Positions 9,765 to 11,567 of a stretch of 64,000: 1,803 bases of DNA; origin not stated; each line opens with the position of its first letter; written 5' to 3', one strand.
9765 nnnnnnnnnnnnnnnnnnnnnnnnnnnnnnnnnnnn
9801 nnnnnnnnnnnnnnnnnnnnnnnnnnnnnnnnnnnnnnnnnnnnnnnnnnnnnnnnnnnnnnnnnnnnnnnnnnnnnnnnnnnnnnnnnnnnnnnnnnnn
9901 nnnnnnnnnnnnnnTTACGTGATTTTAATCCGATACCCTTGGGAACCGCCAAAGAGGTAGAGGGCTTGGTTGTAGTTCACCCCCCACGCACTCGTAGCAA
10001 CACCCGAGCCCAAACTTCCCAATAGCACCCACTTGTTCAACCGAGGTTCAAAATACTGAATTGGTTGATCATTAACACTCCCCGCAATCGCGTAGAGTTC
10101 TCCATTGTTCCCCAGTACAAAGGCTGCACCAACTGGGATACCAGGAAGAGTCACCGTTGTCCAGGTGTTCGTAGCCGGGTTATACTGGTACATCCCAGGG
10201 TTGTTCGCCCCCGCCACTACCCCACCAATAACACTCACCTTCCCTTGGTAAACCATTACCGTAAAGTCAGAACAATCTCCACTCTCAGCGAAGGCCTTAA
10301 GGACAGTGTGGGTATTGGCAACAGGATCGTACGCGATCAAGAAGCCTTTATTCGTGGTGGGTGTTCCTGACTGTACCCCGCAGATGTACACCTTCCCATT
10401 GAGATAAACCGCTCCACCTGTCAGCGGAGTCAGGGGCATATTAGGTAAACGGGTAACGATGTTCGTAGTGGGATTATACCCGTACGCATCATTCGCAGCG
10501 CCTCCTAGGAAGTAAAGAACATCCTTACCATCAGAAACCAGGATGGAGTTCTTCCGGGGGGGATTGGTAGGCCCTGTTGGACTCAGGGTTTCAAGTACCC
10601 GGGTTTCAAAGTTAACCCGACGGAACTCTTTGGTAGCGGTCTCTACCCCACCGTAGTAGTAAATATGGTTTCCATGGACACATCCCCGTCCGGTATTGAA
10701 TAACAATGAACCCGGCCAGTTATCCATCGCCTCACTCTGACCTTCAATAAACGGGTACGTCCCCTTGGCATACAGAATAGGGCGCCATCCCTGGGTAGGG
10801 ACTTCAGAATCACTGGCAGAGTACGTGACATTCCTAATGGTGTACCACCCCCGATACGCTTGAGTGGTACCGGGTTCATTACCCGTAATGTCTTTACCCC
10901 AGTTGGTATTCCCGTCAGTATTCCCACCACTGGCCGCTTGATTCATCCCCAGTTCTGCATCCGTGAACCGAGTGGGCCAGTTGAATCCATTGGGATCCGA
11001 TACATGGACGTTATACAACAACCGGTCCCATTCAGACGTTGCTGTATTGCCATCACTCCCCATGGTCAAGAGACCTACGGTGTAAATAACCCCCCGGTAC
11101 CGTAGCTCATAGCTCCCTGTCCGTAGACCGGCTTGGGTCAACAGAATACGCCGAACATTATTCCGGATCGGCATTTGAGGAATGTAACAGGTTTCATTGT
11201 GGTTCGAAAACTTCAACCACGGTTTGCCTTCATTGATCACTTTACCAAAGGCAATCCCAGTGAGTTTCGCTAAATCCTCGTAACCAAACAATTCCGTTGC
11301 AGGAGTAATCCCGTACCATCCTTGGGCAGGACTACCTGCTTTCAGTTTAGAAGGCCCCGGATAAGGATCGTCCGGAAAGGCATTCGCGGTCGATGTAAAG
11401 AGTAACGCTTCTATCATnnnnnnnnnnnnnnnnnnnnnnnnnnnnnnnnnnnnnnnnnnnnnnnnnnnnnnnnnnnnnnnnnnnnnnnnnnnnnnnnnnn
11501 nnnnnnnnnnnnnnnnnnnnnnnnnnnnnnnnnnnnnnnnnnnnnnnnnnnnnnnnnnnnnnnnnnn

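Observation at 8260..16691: Receptor-binding operon combining two Kelch beta-propellers, a collagen-repeat fibre and an SGNH-esterase fibre with a shared N-terminal anchor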

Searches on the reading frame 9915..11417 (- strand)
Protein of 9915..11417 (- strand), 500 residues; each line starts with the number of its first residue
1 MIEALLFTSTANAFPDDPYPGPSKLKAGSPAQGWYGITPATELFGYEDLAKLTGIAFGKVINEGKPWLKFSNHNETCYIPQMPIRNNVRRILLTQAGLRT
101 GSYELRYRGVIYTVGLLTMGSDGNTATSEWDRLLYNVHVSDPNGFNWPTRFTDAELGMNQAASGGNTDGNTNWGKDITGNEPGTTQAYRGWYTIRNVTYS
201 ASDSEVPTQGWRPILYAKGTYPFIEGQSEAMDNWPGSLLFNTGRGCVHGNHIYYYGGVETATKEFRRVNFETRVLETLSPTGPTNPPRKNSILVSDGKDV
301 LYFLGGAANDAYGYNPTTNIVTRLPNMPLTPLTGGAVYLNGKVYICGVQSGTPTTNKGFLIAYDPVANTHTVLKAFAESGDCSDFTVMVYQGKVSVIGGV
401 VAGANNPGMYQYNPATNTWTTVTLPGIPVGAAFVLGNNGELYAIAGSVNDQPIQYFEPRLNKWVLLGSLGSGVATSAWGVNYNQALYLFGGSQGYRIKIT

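Call 3: search_protein_families(library=pfam, proteins=[window:9915-11417:-], max_evalue=0.1)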
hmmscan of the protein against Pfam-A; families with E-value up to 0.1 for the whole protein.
window:9915-11417:- (500 aa): 8 families
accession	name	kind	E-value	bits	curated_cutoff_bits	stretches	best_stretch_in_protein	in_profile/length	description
PF24681.1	Kelch_KLHDC2_KLHL20_DRC7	-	5.7e-14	52.4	50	1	246-426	5-198/221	KLHDC2/KLHL20/DRC7 Kelch-repeats domain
PF13964.12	Kelch_6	-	2.8e-12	46.6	25.3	1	247-280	9-45/50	Kelch motif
PF01344.31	Kelch_1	-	2.4e-08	33.7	20.1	1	382-422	2-42/46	Kelch motif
PF24981.1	Beta-prop_ATRN-LZTR1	-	3.2e-07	30.4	50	0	247-317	47-124/289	Attractin/LZTR1 beta-propeller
PF13418.12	Kelch_4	-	1.7e-06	28.3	21.6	0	287-328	1-48/49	Galactose oxidase, central domain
PF07646.21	Kelch_2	-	3.4e-06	27.2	21.3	0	246-280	8-46/48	Kelch motif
PF25210.1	Kelch_FKB95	-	5.6e-06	26.6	70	2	285-422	30-165/268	FKB95, Kelch-repeats domain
PF13415.12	Kelch_3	-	0.00072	20.1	22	0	301-332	4-40/48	Galactose oxidase, central domain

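Call 4: search_protein_families(library=phrogs, proteins=[window:9915-11417:-], max_evalue=0.01)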
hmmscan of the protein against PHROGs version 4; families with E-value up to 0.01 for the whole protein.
window:9915-11417:- (500 aa): 8 families
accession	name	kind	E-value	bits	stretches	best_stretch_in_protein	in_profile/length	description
phrog_16120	-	head and packaging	1.1e-240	800.8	1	1-500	1-511/511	virion structural protein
phrog_1062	-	unknown function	9e-26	91.7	1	10-382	221-613/736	-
phrog_21620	-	head and packaging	5e-21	75.9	1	24-220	192-390/616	virion structural protein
phrog_12615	-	unknown function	2.1e-19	70.8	2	384-498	87-207/290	-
phrog_3589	-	head and packaging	6.5e-10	39.5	1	11-101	153-245/512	virion structural protein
phrog_8229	-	unknown function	4.8e-06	27.2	1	356-427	135-203/382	-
phrog_16216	-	unknown function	0.00035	20.6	1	314-444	228-360/418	-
phrog_36643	-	unknown function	0.0006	19.6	1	123-226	87-192/575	-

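Call 25: search_solved_structures(query=window:9915-11417:-, max_evalue=0.01, show_alignments=1)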
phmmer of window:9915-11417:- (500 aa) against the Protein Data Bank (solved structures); distinct sequences matched with E-value up to 0.01: 78 (the best 60 are shown).
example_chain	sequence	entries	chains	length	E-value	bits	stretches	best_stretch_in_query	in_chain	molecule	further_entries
8pjw_A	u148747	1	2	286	1.4e-13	53.4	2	338-469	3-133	SAKe6FE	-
8cia_B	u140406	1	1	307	2.2e-13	52.7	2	310-470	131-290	Kelch like family member 20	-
8cia_E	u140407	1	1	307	4.7e-13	51.7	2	308-470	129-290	Kelch like family member 20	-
9tsn_A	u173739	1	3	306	7e-13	51.1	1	310-467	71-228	Kelch protein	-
6gy5_A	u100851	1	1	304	1.1e-12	50.4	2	314-470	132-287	Kelch-like protein 20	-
8pjr_A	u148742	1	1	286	1.2e-12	50.4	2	311-469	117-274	SAKe6AC-LB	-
8cia_A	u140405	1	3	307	1.3e-12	50.2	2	281-491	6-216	Kelch-like protein 20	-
5yq4_A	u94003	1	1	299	2.2e-12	49.4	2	314-470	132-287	Kelch-like protein 20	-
7onc_A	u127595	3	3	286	2.7e-12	49.1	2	335-471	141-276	SAKe6BE | S6BE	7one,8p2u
7pvp_A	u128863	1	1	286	7.5e-12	47.7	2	310-470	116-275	SAKe6BC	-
7op4_A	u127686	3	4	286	1.6e-11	46.6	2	335-471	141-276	SAKe6BE-3HH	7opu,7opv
6hrl_A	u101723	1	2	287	7.3e-11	44.4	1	312-494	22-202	Kelch-like protein 17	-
8pjy_A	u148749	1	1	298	4.7e-10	41.7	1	314-471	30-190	SAKe6EEref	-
5yy8_A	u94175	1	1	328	5.9e-09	38.1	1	324-495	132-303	Influenza virus NS1A-binding protein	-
6n3h_A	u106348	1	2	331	6.4e-09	38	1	324-495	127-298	Influenza virus NS1A-binding protein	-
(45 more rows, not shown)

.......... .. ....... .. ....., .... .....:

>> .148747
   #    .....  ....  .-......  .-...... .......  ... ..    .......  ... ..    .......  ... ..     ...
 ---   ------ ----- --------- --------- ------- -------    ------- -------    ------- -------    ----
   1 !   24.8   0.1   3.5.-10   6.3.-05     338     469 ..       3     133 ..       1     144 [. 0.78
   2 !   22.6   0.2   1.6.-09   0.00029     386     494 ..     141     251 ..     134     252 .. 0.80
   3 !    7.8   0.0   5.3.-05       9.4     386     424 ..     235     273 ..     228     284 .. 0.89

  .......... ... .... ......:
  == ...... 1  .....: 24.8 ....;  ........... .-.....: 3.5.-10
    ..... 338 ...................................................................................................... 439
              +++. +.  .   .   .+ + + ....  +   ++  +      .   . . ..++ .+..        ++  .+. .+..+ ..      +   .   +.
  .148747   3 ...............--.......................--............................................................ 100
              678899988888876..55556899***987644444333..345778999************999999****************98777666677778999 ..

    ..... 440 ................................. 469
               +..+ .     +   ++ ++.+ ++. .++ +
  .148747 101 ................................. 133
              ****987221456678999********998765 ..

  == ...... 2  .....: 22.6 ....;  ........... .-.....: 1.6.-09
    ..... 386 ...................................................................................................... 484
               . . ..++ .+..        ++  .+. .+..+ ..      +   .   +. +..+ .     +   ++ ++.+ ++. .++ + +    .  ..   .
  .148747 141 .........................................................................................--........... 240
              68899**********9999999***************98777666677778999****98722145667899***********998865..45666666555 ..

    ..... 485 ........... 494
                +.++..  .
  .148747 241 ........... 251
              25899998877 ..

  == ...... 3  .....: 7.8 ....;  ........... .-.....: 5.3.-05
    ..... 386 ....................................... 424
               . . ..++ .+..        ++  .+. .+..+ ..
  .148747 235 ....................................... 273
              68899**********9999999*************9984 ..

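Call 64: find_homologous_proteins(query=window:9915-11417:-, max_evalue=0.00001)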
Query window:9915-11417:- (500 aa): 13 proteins with E <= 0.00001 among 8000 candidates.
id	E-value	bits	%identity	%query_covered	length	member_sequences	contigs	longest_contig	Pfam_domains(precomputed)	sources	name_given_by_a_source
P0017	0.0e+0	1138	98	100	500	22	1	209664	PF07646.22,PF13964.13,PF24681.2,PF13415.13,PF24981.2,PF01344.32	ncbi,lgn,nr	ncbi:TPA: hypothetical protein RG892_000268 [Pseudomonas aeruginosa]|nr:hypothetical protein [Pseudo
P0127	8.6e-116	406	43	100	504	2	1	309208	PF07646.22,PF13964.13,PF24681.2,PF13415.13,PF24981.2,PF01344.32,PF25210.2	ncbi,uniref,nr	ncbi:virion structural protein [Pseudomonas phage PhiPA3]|uniref:Uncharacterized protein 083 n=1 Tax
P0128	1.1e-114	402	43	100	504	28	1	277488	PF13964.13,PF24681.2,PF13415.13,PF24981.2,PF01344.32,PF25210.2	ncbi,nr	ncbi:virion structural protein [Pseudomonas phage 9Ps-7B]|nr:virion structural protein [Pseudomonas 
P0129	6.1e-19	86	30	37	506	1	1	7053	PF24996.1,PF07646.22,PF13418.13,PF13964.13,PF24681.2,PF13854.13,PF13415.13,PF24981.2,PF01344.32,PF25210.2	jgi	jgi:N-acetylneuraminic acid mutarotase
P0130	1.5e-13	68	28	32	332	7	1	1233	PF24996.1,PF07646.22,PF13964.13,PF24681.2,PF13415.13,PF24981.2,PF01344.32,PF25210.2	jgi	-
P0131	4.8e-10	57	26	38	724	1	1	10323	PF07646.22,PF13418.13,PF24681.2,PF13415.13,PF24981.2,PF01344.32,PF25210.2,PF24996.1,PF07250.18,PF13964.13,PF13854.13,PF18962.8,PF07893.20,PF13860.13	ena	-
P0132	3.7e-9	54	25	48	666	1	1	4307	PF24996.1,PF07646.22,PF13964.13,PF24681.2,PF13854.13,PF13415.13,PF24981.2,PF01344.32,PF25210.2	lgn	-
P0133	2.3e-8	51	26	37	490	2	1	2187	PF24996.1,PF07646.22,PF22352.3,PF13964.13,PF24681.2,PF13415.13,PF24981.2,PF01344.32,PF25210.2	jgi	jgi:N-acetylneuraminic acid mutarotase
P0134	2.3e-7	48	26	45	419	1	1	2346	PF24996.1,PF07646.22,PF13418.13,PF13964.13,PF24681.2,PF13854.13,PF13415.13,PF18962.8,PF24981.2,PF01344.32,PF25210.2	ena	-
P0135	5.4e-7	47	31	26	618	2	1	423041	PF24996.1,PF07646.22,PF13964.13,PF24681.2,PF13415.13,PF24981.2,PF01344.32,PF25210.2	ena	-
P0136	9.6e-7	46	30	29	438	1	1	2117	PF24996.1,PF07646.22,PF13964.13,PF24681.2,PF13415.13,PF24981.2,PF01344.32,PF25210.2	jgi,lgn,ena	-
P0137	1.5e-6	45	31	40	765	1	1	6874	PF24996.1,PF07646.22,PF22352.3,PF00801.27,PF13964.13,PF24681.2,PF13415.13,PF24981.2,PF01344.32,PF25210.2,PF18911.7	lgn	-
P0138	5.7e-6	43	28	31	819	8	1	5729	-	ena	-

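Call 68: search_protein_families(library=ncbifam, proteins=[window:9915-11417:-], max_evalue=0.01)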
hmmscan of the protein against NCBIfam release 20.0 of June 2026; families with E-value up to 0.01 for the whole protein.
window:9915-11417:- (500 aa): 1 family
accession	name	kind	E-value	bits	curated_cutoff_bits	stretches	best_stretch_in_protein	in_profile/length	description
TIGR03548.1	mutarot_permut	subfamily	1.6e-07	30.8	243.2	1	320-436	103-215/323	cyclically-permuted mutarotase family protein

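Call 76: predict_structure(alignment_id=A3)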
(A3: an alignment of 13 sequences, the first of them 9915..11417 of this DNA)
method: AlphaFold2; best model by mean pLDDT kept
length: 500 residues; sequences in the alignment: 13
mean_pLDDT: 53.2   pTM: 0.54
mean pLDDT of the five models: 53.2, 52.9, 52.4, 51.6, 48.5
residues with pLDDT >= 90: 28; 70-90: 144; 50-70: 90; < 50: 238
segments of 3 or more residues with pLDDT < 50: 1-225, 352-354, 402-405
pLDDT, mean of each block of 10 residues (from residue 1): 23 29 29 26 25 24 32 31 25 24 26 27 31 28 28 32 31 27 27 24 27 29 51 55 75 69 75 77 56 78 73 87 86 83 83 63 93 76 74 81 60 91 72 78 65 70 68 66 80 68
secondary structure, 60 per line:
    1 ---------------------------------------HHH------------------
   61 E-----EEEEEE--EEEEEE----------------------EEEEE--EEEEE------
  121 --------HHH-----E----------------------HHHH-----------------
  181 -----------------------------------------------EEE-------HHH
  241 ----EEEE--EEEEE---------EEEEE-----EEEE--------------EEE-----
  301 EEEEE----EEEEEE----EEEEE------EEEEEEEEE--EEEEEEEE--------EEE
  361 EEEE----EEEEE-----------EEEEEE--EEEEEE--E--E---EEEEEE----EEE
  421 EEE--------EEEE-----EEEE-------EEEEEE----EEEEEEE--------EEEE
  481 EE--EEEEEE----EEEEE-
elements in order: E67-72 E75-80 E103-107 E110-114 H160-163 E228-230 E245-248 E251-255 E265-269 E275-278 E293-295 E301-305 E310-315 E320-324 E331-339 E342-349 E358-364 E369-373 E385-390 E393-398 E408-413 E418-423 E432-435 E441-444 E452-457 E462-468 E477-482 E485-490 E495-499

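Call 113: fold_search(model_id=the predicted structure, library=pdb)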
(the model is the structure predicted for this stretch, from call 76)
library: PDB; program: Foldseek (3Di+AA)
matches with E <= 10: 1450; with E <= 0.001: 964
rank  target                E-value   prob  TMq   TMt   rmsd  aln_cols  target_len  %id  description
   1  7ona                  4.9e-15  1.00  0.40  0.70   4.7       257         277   19  Crystal structure of the computationally designed SAKe6AC protein (released 2022-12-14)
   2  8pjr                  9.7e-15  1.00  0.40  0.68   3.4       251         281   20  Crystal structure of the SAKe6AC-LB protein (released 2024-07-10)
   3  7ong                  1.3e-14  1.00  0.39  0.62   5.9       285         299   18  Crystal structure of the computationally designed SAKe6BE-L1 protein (released 2022-12-14)
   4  8pjt_C                1.6e-14  1.00  0.40  0.64   3.9       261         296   18  Crystal structure of the computationally designed SAKe6DEref protein (released 2024-07-10)
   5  7on7_B                2.0e-14  1.00  0.39  0.69   3.1       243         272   20  Crystal structure of the computationally designed SAKe6BE-L2 protein (released 2022-12-14)
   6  6n3h_A                2.2e-14  1.00  0.44  0.69   3.8       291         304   20  Crystal structure of Kelch domain of the human NS1 binding protein (released 2018-12-12)
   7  7k2l_B                3.1e-14  1.00  0.40  0.67   3.2       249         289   20  Kelch domain of human KEAP1 bound to Nrf2 cyclic peptide, c[BAL-NPETGE] (released 2021-04-07)
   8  8pjx                  3.4e-14  1.00  0.43  0.72   3.0       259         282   19  Crystal structure of the computationally designed SAKe6FR protein (released 2024-07-10)
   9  4ch9_A                3.4e-14  1.00  0.39  0.66   3.4       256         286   19  Crystal structure of the human KLHL3 Kelch domain in complex with a WNK4 peptide (released 2014-01-08)
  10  8pjt_B                3.6e-14  1.00  0.40  0.65   3.7       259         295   18  Crystal structure of the computationally designed SAKe6DEref protein (released 2024-07-10)
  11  6n3h_B                3.6e-14  1.00  0.43  0.73   4.4       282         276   20  Crystal structure of Kelch domain of the human NS1 binding protein (released 2018-12-12)
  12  8pjw_A                4.2e-14  1.00  0.42  0.72   2.9       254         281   19  Crystal structure of the computationally designed SAKe6FE protein (released 2024-07-10)
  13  7k2n_B                4.7e-14  1.00  0.40  0.67   3.2       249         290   18  Kelch domain of human KEAP1 bound to Nrf2-based cyclic peptide, c[BAL-DEETGE] (released 2021-04-07)
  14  8pju                  8.0e-14  1.00  0.38  0.70   3.1       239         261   20  Crystal structure of the computationally designed SAKe6DEtal protein (released 2024-07-10)
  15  7q58                  8.0e-14  1.00  0.40  0.68   3.2       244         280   23  Crystal structure of the SAKe6BR designer protein (released 2023-02-22)
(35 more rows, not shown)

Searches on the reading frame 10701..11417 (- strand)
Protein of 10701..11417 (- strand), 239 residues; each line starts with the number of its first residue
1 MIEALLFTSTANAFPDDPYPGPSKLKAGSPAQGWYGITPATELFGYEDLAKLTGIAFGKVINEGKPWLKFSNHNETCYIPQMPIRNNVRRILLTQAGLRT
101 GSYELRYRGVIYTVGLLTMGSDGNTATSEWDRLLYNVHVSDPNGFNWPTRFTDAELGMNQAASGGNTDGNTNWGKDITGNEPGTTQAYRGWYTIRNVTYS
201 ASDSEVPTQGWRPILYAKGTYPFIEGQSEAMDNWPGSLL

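Call 42: search_dna_similar(query=window:10701-11417:-, collection=phages, mode=protein, max_evalue=0.001, max_rows=60, rows=spread)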
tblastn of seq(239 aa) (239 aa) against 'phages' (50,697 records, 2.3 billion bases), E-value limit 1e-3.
Records with a match: 86; places in all: 126; records where one place covers at least 80% of the query: 78.
Best place of each record, by identity: >=99% 3; 95-99% 4; <60% 79.
By first word of the organism name: Pseudomonas 76; Erwinia 7; Ralstonia 2; Salicola 1.
By host as written in the record: Pseudomonas aeruginosa 30; - 11; Pseudomonas aeruginosa PAO1 8; Pseudomonas fluorescens SBW25 4; Erwinia amylovora 4; Pseudomonas sp. 3; Pseudomonas aeruginosa PA_GP-1 2; Pseudomonas aeruginosa strain PAO1 2; and 18 more.
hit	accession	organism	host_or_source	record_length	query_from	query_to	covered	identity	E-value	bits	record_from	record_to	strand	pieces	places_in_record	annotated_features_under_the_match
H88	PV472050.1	Pseudomonas phage MIZ-Pa99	Pseudomonas aeruginosa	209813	1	239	100%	99.6%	2e-158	491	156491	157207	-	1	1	virion structural protein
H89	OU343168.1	Pseudomonas phage vB_PaeM_phiRU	-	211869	1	239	100%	99.2%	1e-158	492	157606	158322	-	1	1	record has no annotation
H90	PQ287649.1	Pseudomonas phage HHBS47_1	Pseudomonas aeruginosa BWKH47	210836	1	239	100%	98.7%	1e-157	488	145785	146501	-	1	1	virion structural protein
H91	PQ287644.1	Pseudomonas phage HHBS8_1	Pseudomonas aeruginosa BWKH8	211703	1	239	100%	98.7%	1e-157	488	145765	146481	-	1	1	virion structural protein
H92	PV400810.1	Pseudomonas phage vB_PaeM_GXNNA8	Pseudomonas aeruginosa PA_GP-1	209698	1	239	100%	98.7%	1e-156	486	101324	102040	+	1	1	hypothetical protein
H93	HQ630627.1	Pseudomonas phage PhiPA3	Pseudomonas aeruginosa strain PAO1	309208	1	234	98%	53.8%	7e-75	251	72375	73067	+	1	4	083: hypothetical protein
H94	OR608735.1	Pseudomonas phage 9Ps-7B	Pseudomonas aeruginosa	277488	1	225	94%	55.5%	3e-74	249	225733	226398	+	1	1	virion structural protein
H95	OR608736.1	Pseudomonas phage 14Ps5-6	Pseudomonas aeruginosa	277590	1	225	94%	55.1%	1e-73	248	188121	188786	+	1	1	virion structural protein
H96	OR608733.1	Pseudomonas phage 6B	Pseudomonas aeruginosa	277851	1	225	94%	55.1%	1e-73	248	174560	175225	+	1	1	virion structural protein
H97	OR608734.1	Pseudomonas phage 9-Ps-8B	Pseudomonas aeruginosa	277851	1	225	94%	55.1%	1e-73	248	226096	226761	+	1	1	virion structural protein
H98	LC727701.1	Pseudomonas phage sp. NK1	Pseudomonas aeruginosa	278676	1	225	94%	55.1%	1e-73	248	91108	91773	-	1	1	hypothetical protein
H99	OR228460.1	Pseudomonas phage fMGyn-Pae01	Pseudomonas aeruginosa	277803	1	225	94%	55.1%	1e-73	248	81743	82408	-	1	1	hypothetical protein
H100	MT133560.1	Pseudomonas phage fnug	Pseudomonas aeruginosa PAO1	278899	1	225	94%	55.1%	1e-73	248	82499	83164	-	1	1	hypothetical protein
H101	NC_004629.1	Pseudomonas phage phiKZ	-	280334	1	225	94%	55.1%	1e-73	248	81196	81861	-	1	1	virion structural protein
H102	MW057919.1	Pseudomonas phage vB_PaeM_kmuB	Pseudomonas aeruginosa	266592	1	225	94%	55.1%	1e-73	248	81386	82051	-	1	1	hypothetical protein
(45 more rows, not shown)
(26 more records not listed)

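Call 43: get_annotated_region(hit=H101, flank=7000)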
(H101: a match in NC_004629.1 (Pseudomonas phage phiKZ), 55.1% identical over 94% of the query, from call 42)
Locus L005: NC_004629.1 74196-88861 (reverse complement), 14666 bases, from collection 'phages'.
description: Pseudomonas phage phiKZ, complete genome.
organism: Pseudomonas phage phiKZ (NCBI taxid 2905945)
taxonomy: Viruses; Duplodnaviria; Heunggongvirae; Uroviricota; Caudoviricetes; Phikzvirus; Phikzvirus phiKZ
host: -; source: -; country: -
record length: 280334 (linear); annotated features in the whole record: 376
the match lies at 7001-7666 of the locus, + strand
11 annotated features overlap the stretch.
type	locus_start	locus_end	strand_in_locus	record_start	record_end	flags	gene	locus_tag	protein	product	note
CDS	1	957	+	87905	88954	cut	-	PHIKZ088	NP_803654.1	PHIKZ088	-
CDS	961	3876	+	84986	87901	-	-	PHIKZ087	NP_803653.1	PHIKZ087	structural protein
CDS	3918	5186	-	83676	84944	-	-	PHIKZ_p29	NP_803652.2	virion structural protein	structural head protein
CDS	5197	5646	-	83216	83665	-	-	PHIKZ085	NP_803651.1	virion structural protein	structural head protein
CDS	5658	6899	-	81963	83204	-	-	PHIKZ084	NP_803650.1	PHIKZ084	structural head protein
CDS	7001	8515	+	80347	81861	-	-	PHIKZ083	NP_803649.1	virion structural protein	structural head protein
CDS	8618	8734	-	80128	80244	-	-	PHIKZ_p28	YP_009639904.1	PHIKZ082.1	-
CDS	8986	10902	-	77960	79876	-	-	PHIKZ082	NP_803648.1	DNA polymerase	-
CDS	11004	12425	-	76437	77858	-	-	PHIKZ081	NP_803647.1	virion structural protein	structural protein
CDS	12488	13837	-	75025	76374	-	-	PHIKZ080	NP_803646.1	RNA polymerase beta subunit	structural head protein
CDS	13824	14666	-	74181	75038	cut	-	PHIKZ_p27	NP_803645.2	PHIKZ079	structural head protein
